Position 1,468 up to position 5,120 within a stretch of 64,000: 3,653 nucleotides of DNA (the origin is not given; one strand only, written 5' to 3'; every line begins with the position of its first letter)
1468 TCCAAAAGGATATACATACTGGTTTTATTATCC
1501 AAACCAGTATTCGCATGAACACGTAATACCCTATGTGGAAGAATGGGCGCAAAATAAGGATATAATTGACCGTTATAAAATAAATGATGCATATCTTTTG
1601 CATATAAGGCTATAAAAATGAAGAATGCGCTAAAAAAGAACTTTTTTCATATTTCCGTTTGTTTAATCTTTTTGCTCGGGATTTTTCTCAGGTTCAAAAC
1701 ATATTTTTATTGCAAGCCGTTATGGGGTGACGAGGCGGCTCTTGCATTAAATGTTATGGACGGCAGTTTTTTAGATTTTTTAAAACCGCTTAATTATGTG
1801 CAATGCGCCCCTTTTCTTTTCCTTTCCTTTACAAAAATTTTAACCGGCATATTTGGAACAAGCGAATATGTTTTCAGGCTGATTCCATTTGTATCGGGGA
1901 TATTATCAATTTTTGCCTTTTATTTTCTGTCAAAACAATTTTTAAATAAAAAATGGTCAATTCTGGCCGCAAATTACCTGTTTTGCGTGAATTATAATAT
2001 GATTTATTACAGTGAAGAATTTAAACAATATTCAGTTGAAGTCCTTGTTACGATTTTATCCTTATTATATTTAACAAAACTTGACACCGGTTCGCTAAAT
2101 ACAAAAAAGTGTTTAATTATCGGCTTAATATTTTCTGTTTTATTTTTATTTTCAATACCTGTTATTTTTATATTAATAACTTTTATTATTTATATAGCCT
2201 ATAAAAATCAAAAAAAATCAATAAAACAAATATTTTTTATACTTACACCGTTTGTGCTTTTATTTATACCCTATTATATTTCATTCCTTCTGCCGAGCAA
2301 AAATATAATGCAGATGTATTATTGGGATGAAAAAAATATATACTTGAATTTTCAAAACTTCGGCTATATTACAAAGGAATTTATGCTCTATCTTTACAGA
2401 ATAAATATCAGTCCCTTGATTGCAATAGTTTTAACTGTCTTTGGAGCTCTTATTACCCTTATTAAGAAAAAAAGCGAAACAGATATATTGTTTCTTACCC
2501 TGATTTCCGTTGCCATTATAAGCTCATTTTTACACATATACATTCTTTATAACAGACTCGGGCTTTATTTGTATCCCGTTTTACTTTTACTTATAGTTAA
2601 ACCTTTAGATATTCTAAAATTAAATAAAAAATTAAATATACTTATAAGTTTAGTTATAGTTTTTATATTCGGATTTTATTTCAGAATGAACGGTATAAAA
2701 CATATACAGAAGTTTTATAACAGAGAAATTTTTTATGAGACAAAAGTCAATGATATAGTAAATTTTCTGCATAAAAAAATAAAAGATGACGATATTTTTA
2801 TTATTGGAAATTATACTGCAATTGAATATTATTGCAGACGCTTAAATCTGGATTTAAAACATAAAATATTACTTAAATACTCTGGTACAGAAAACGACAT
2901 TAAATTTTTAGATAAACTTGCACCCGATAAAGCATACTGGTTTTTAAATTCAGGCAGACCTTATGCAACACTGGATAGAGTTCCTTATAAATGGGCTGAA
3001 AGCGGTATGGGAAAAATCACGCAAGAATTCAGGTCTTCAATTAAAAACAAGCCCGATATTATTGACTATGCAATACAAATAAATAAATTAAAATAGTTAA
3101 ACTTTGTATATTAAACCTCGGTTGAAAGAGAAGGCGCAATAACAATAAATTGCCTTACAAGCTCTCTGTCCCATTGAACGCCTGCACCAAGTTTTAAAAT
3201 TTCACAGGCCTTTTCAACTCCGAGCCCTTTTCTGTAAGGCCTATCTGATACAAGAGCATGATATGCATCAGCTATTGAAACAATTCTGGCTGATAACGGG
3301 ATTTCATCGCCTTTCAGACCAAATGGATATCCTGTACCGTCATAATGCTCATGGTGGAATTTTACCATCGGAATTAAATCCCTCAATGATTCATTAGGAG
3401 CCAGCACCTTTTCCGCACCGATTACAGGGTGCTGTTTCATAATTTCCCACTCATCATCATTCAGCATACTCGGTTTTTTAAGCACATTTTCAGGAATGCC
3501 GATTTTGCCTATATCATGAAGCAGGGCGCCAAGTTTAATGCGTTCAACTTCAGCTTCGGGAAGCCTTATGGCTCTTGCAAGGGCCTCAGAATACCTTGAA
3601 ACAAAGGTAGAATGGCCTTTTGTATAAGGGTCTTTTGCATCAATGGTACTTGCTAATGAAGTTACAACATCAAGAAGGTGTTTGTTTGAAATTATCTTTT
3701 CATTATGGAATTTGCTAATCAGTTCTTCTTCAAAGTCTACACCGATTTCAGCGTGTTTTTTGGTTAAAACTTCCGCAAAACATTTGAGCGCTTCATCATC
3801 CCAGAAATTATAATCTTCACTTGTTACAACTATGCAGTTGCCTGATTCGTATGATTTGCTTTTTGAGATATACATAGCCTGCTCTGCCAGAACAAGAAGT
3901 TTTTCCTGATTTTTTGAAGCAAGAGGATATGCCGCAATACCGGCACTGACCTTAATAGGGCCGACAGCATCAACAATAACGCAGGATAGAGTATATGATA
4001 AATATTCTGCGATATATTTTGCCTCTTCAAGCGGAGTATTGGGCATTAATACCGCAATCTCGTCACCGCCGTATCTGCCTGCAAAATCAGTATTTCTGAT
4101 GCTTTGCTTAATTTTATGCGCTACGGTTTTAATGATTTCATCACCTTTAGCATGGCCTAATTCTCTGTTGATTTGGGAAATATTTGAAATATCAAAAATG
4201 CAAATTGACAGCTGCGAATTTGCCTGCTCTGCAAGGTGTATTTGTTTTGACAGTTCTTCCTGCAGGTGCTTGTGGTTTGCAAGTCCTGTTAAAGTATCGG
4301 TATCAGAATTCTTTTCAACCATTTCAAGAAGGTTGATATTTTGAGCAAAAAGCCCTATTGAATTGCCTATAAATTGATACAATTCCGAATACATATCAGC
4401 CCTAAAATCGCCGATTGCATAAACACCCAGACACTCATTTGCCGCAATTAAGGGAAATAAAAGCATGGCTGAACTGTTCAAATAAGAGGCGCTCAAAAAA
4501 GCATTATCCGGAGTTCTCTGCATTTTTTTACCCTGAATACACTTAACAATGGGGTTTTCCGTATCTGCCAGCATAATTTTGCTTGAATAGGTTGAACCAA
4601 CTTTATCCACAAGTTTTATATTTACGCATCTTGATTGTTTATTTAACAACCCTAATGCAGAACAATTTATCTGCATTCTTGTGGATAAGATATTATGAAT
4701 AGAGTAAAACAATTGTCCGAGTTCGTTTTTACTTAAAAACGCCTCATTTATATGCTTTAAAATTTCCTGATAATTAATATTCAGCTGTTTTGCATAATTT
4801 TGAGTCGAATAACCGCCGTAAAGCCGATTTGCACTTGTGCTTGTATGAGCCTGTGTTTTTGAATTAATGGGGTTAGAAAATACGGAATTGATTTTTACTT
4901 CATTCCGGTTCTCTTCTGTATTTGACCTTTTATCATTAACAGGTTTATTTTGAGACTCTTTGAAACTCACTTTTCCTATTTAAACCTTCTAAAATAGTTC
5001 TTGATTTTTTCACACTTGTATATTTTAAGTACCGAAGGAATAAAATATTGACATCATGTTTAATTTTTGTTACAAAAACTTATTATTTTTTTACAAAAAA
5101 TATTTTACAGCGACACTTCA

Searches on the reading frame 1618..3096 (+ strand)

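Call 36: search_protein_families(library=pfam, proteins=[window:1618-3096:+], max_evalue=0.00001)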
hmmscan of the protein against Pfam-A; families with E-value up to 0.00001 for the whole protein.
window:1618-3096:+ (492 aa): 1 family
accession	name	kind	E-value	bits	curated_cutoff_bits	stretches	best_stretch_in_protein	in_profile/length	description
PF13231.12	PMT_2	-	2e-07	31.8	26.1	1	65-216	3-154/160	Dolichyl-phosphate-mannose-protein mannosyltransferase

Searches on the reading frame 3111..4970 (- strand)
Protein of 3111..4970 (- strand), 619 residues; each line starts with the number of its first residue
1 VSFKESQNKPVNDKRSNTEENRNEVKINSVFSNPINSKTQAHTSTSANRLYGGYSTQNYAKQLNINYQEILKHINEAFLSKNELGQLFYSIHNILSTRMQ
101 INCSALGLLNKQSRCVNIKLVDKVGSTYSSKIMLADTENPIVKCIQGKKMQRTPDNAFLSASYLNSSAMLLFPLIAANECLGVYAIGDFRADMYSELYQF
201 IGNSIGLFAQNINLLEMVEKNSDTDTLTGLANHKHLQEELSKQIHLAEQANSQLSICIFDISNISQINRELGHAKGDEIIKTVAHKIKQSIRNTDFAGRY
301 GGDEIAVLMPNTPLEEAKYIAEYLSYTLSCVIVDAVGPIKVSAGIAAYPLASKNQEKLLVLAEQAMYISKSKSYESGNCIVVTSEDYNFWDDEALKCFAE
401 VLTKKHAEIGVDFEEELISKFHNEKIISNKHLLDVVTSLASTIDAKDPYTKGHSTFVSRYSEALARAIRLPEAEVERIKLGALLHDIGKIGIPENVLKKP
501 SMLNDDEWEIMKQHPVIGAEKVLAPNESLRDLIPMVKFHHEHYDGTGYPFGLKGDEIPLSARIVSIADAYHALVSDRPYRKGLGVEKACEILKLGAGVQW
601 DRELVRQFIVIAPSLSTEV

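Call 36: search_protein_families(library=pfam, proteins=[window:3111-4970:-], max_evalue=0.00001)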
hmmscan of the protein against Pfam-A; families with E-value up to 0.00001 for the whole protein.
window:3111-4970:- (619 aa): 3 families
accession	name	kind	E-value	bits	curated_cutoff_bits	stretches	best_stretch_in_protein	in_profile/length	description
PF00990.26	GGDEF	-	2e-34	119.1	23.8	1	223-372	2-157/161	Diguanylate cyclase, GGDEF domain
PF13487.12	HD_5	-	2.1e-33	115.9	27.2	1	440-604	4-170/170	HD domain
PF01966.28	HD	-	1.1e-21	77.7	22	1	452-572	3-115/116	HD domain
